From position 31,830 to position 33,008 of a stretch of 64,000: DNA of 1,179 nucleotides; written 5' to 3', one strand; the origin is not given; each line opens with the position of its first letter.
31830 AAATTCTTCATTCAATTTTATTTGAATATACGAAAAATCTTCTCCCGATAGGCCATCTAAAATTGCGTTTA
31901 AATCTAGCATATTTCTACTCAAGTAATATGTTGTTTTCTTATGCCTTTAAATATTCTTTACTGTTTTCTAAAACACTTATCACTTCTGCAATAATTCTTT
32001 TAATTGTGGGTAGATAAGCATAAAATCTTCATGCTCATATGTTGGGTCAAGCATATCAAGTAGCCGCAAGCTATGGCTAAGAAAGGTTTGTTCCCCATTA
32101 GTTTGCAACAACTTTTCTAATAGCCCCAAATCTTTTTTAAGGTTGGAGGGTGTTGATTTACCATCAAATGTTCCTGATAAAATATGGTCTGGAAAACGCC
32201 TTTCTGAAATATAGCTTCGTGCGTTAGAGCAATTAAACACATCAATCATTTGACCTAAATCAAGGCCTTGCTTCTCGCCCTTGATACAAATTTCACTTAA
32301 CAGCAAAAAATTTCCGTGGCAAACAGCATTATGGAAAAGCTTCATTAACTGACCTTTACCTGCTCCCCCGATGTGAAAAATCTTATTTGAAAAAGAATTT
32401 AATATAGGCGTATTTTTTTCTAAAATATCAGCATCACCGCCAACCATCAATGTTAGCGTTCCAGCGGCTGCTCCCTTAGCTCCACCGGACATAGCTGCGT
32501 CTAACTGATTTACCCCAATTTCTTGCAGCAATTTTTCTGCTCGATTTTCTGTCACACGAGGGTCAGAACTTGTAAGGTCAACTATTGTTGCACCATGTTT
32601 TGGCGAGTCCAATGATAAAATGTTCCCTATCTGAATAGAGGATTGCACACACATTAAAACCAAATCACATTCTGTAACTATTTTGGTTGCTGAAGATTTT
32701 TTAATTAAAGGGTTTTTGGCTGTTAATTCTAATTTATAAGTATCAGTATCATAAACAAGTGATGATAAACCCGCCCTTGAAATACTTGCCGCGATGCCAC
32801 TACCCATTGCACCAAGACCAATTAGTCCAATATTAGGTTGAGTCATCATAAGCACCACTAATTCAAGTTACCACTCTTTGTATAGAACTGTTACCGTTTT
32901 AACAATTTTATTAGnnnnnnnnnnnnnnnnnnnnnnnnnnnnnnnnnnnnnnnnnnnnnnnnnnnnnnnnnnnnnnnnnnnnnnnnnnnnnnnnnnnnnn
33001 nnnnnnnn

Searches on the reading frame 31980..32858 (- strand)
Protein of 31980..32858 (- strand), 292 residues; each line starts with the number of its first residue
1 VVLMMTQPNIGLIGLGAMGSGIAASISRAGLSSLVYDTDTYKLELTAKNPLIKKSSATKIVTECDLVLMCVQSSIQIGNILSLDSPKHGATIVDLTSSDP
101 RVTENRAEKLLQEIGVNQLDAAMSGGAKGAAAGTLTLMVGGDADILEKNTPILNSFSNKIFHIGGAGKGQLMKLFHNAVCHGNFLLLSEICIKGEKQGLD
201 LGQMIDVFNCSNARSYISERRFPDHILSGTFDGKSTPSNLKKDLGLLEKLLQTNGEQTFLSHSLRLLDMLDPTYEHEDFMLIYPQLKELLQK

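Call 5: search_protein_families(library=pfam, proteins=[window:31980-32858:-])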
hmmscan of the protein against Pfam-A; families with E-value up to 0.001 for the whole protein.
window:31980-32858:- (292 aa): 5 families
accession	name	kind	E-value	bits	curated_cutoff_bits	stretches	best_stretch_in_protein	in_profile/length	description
PF03446.21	NAD_binding_2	-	1.8e-33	116.2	21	1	9-164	1-161/161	NAD binding domain of 6-phosphogluconate dehydrogenase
PF14833.11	NAD_binding_11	-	1.4e-16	61.3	30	1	167-261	1-95/122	NAD-binding of NADP-dependent 3-hydroxyisobutyrate dehydrogenase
PF03807.23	F420_oxidored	-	8.6e-07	29.9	21.6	1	10-96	2-92/94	NADP oxidoreductase coenzyme F420-dependent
PF02826.25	2-Hacid_dh_C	-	0.00013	21.9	25.1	1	7-74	36-102/178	D-isomer specific 2-hydroxyacid dehydrogenase, NAD binding domain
PF02737.24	3HCDH_N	-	0.0003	21.2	22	1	10-48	2-40/180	3-hydroxyacyl-CoA dehydrogenase, NAD binding domain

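Call 10: search_protein_families(library=ncbifam, proteins=[window:31980-32858:-], max_evalue=0.00001)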
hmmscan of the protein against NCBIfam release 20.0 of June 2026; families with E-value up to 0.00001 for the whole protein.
window:31980-32858:- (292 aa): 12 families
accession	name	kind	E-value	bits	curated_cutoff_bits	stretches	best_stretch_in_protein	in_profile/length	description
NF043037.1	ThreonDh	equivalog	3.3e-35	121.9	350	1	8-251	3-250/297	L-threonate dehydrogenase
TIGR01505.1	tartro_sem_red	equivalog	3.3e-33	115.2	340.75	1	10-235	2-230/291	2-hydroxy-3-oxopropionate reductase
TIGR01692.1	HIBADH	equivalog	2.7e-31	109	291.6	1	13-223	2-216/288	3-hydroxyisobutyrate dehydrogenase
NF008592.0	PRK11559.1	equivalog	3.5e-29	102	397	1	9-232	4-230/296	2-hydroxy-3-oxopropionate reductase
NF011633.0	PRK15059.1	equivalog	2.9e-24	85.8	451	1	10-245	3-240/292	2-hydroxy-3-oxopropionate reductase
NF012005.0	PRK15461.1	equivalog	5.4e-20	71.8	348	1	9-246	3-244/298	sulfolactaldehyde 3-reductase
TIGR00872.1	gnd_rel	equivalog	1.2e-19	70.6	297.2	1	10-189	3-187/299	phosphogluconate dehydrogenase (NAD(+)-dependent, decarboxylating)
NF007161.0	PRK09599.1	subfamily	2.9e-18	66.1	271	1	9-182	2-182/302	NADP-dependent phosphogluconate dehydrogenase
NF006765.0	PRK09287.1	equivalog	6.9e-17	61.5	413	1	6-212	2-223/476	NADP-dependent phosphogluconate dehydrogenase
TIGR00873.1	gnd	equivalog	4.7e-15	55.4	426.7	1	9-212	1-219/467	decarboxylating NADP(+)-dependent phosphogluconate dehydrogenase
NF006307.0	PRK08507.1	equivalog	3.6e-06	26.4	295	1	9-109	2-104/275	prephenate dehydrogenase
NF042925.1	FHMPC_DH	equivalog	7.3e-06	25.5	500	0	9-46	2-39/304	5-formyl-3-hydroxy-2-methylpyridine 4-carboxylate 5-dehydrogenase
